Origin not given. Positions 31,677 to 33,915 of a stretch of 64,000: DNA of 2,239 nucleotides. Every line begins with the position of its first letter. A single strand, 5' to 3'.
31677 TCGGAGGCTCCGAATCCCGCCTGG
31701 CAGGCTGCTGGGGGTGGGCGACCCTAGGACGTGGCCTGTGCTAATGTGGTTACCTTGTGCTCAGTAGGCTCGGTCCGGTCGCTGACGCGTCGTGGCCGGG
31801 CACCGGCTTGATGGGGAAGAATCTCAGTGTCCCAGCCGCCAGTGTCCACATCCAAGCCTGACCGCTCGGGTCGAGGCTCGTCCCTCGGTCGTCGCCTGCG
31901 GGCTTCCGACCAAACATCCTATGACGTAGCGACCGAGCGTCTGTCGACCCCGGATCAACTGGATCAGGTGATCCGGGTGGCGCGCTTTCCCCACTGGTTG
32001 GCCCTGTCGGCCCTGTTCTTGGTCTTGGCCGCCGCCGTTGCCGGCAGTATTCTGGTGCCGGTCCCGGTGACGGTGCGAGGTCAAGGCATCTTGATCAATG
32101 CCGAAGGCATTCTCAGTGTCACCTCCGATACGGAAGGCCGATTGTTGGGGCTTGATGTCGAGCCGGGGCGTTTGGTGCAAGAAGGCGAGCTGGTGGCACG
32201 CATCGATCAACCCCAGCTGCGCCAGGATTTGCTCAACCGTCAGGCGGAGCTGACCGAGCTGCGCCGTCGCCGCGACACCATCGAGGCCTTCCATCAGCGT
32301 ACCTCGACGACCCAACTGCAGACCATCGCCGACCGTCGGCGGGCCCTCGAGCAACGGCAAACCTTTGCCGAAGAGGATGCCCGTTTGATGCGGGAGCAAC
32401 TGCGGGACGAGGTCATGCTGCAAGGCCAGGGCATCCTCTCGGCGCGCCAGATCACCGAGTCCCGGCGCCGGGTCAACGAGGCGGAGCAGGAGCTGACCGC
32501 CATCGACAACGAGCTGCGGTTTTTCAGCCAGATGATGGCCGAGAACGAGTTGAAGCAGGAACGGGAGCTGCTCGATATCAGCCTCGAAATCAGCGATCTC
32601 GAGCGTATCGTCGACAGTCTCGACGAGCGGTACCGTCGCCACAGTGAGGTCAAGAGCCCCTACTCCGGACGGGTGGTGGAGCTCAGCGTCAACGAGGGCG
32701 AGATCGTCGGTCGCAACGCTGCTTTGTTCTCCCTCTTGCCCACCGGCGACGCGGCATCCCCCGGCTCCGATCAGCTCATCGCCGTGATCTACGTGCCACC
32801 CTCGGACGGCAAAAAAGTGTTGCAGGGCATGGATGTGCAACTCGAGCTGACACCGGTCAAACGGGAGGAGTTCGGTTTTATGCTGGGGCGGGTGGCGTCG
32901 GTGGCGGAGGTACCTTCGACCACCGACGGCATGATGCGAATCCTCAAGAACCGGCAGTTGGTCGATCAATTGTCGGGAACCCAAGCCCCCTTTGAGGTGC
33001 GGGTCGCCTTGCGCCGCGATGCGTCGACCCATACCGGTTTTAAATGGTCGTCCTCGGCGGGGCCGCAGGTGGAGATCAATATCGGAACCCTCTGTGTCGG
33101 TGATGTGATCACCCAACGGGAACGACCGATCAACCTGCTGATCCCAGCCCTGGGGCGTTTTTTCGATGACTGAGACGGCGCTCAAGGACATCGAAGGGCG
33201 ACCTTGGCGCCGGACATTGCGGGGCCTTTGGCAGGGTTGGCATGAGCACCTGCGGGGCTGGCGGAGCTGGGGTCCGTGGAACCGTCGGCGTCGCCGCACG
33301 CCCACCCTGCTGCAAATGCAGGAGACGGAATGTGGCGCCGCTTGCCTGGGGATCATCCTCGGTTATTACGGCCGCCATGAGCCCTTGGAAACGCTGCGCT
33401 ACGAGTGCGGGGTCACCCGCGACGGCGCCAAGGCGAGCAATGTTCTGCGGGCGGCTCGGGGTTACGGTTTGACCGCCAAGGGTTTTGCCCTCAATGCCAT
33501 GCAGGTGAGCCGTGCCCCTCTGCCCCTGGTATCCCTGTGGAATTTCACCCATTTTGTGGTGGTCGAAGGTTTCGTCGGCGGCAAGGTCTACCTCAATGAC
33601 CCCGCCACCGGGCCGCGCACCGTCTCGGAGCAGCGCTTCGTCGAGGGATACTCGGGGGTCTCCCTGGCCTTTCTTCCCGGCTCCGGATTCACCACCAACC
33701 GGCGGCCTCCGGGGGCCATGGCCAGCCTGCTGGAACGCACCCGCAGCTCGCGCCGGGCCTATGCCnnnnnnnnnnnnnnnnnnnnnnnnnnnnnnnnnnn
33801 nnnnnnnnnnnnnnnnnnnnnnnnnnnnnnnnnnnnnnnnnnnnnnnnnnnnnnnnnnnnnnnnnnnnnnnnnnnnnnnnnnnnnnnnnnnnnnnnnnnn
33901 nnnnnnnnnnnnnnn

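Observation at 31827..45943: Class I lanthipeptide cluster wired to an NHLM-type export/processing cassette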

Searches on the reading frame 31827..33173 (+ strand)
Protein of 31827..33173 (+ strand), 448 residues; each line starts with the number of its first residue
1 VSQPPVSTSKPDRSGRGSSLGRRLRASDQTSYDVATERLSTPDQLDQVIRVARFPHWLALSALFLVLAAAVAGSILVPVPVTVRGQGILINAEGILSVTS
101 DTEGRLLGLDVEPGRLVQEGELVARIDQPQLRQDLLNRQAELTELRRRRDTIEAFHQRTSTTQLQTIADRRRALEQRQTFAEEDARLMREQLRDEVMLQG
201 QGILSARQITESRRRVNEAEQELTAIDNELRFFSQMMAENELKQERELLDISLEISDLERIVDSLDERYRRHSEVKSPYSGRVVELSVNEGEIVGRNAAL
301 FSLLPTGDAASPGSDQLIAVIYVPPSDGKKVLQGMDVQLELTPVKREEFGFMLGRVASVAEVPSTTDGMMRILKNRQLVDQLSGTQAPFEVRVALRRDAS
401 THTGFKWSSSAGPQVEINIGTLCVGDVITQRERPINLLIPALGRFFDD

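Call 3: search_protein_families(library=pfam, proteins=[window:31827-33173:+], max_evalue=0.01)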
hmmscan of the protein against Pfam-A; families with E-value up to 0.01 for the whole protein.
window:31827-33173:+ (448 aa): 5 families
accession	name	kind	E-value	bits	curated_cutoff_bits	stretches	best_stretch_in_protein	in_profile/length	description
PF13437.12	HlyD_3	-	1.2e-10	42.5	22.2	1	275-363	2-80/106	HlyD family secretion protein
PF16576.10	HlyD_D23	-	5.2e-07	29.6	30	1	88-348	12-176/214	Barrel-sandwich domain of CusB or HlyD membrane-fusion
PF00364.28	Biotin_lipoyl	-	0.00054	20.2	22.1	0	274-302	44-72/73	Biotin-requiring enzyme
PF13533.13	Biotin_lipoyl_2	-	0.0013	19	29.8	0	274-294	2-22/32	Biotin-lipoyl like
PF12128.14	DUF3584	-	0.0069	14.4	31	1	118-269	219-370/1191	Protein of unknown function (DUF3584)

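Call 4: search_protein_families(library=ncbifam, proteins=[window:31827-33173:+], max_evalue=0.01)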
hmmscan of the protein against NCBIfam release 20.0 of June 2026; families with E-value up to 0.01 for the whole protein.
window:31827-33173:+ (448 aa): 10 families
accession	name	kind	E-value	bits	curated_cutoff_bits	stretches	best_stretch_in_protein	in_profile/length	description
TIGR03794.1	NHLM_micro_HlyD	equivalog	1.1e-95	321.1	156.2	1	38-442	1-419/421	NHLP bacteriocin system secretion protein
TIGR01843.1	type_I_hlyD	subfamily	5.8e-19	68.4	208.65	2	56-248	4-197/422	HlyD family type I secretion periplasmic adaptor subunit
TIGR00998.1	8a0101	subfamily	7.7e-15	54.7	390.8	1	89-306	37-238/334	EmrA/EmrK family multidrug efflux transporter periplasmic adaptor subunit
NF007785.0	PRK10476.1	equivalog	1.2e-10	40.7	376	1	86-305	40-241/347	multidrug transporter subunit MdtN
TIGR01730.1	RND_mfp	subfamily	1.6e-08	33.9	94.9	2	96-189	27-127/322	efflux RND transporter periplasmic adaptor subunit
TIGR00999.1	8a0102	subfamily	3.1e-07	29.8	319.3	1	196-309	47-129/271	CzcB/NccB family metal efflux transporter periplasmic adaptor subunit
NF002939.0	PRK03598.1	equivalog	0.0002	20.7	393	1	103-303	52-235/332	secretion protein HlyD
NF008589.1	PRK11556.1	equivalog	0.00053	19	391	1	77-143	67-132/392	MdtA/MuxA family multidrug efflux RND transporter periplasmic adaptor subunit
NF004547.1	PRK05889.1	equivalog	0.003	17.7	75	0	98-126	42-70/71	biotin/lipoyl-binding carrier protein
NF007850.1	PRK10559.1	equivalog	0.0052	15.9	400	0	95-143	40-88/303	p-hydroxybenzoic acid efflux pump subunit AaeA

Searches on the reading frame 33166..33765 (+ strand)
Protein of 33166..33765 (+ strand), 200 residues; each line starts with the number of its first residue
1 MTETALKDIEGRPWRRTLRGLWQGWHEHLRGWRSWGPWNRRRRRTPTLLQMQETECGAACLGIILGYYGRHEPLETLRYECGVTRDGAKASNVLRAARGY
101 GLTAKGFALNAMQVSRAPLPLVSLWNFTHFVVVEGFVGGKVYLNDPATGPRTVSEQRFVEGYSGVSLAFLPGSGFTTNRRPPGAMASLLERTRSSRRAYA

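Call 34: search_solved_structures(query=window:33166-33765:+, show_alignments=3, max_evalue=0.001)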
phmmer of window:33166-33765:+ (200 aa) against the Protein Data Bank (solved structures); distinct sequences matched with E-value up to 0.001: 12.
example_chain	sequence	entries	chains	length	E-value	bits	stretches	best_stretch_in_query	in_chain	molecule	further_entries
6mpz_A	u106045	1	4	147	2.7e-36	128.3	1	37-173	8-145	Double Glycine Motif Protease domain from AMS/PCAT Transporter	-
7n87_A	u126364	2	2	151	1.7e-08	37.4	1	48-175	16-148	ABC-type bacteriocin transporter | Peptidase C39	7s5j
8vp3_A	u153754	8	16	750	1.7e-08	37.4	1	48-177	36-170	ABC-type bacteriocin transporter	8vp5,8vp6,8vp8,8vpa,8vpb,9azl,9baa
4ry2_A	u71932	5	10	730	1.7e-08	37.4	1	48-177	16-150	ABC-type bacteriocin transporter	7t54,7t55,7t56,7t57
4s0f_A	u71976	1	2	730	1.7e-08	37.4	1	48-177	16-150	ABC-type bacteriocin transporter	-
8hf6_A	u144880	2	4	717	4.4e-08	36.1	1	50-187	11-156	Competence factor transporting ATP-binding protein/permease ComA | Transport/processing ATP-binding protein ComA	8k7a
8hf4_A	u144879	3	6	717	4.4e-08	36.1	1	50-187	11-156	Transport/processing ATP-binding protein ComA | Competence factor transporting ATP-binding protein/permease ComA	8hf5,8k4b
8hf7_A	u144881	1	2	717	4.4e-08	36.1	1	50-187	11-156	Competence factor transporting ATP-binding protein/permease ComA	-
6v9z_A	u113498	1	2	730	3.1e-07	33.3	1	48-177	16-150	ABC-type bacteriocin transporter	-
8vp9_A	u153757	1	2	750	7.4e-06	28.8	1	46-177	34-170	ABC-type bacteriocin transporter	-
3k8u_A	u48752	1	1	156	8.2e-05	25.4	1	43-175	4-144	Putative ABC transporter, ATP-binding protein ComA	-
5xe8_A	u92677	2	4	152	0.00032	23.5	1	50-175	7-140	Putative ABC transporter, ATP-binding protein ComA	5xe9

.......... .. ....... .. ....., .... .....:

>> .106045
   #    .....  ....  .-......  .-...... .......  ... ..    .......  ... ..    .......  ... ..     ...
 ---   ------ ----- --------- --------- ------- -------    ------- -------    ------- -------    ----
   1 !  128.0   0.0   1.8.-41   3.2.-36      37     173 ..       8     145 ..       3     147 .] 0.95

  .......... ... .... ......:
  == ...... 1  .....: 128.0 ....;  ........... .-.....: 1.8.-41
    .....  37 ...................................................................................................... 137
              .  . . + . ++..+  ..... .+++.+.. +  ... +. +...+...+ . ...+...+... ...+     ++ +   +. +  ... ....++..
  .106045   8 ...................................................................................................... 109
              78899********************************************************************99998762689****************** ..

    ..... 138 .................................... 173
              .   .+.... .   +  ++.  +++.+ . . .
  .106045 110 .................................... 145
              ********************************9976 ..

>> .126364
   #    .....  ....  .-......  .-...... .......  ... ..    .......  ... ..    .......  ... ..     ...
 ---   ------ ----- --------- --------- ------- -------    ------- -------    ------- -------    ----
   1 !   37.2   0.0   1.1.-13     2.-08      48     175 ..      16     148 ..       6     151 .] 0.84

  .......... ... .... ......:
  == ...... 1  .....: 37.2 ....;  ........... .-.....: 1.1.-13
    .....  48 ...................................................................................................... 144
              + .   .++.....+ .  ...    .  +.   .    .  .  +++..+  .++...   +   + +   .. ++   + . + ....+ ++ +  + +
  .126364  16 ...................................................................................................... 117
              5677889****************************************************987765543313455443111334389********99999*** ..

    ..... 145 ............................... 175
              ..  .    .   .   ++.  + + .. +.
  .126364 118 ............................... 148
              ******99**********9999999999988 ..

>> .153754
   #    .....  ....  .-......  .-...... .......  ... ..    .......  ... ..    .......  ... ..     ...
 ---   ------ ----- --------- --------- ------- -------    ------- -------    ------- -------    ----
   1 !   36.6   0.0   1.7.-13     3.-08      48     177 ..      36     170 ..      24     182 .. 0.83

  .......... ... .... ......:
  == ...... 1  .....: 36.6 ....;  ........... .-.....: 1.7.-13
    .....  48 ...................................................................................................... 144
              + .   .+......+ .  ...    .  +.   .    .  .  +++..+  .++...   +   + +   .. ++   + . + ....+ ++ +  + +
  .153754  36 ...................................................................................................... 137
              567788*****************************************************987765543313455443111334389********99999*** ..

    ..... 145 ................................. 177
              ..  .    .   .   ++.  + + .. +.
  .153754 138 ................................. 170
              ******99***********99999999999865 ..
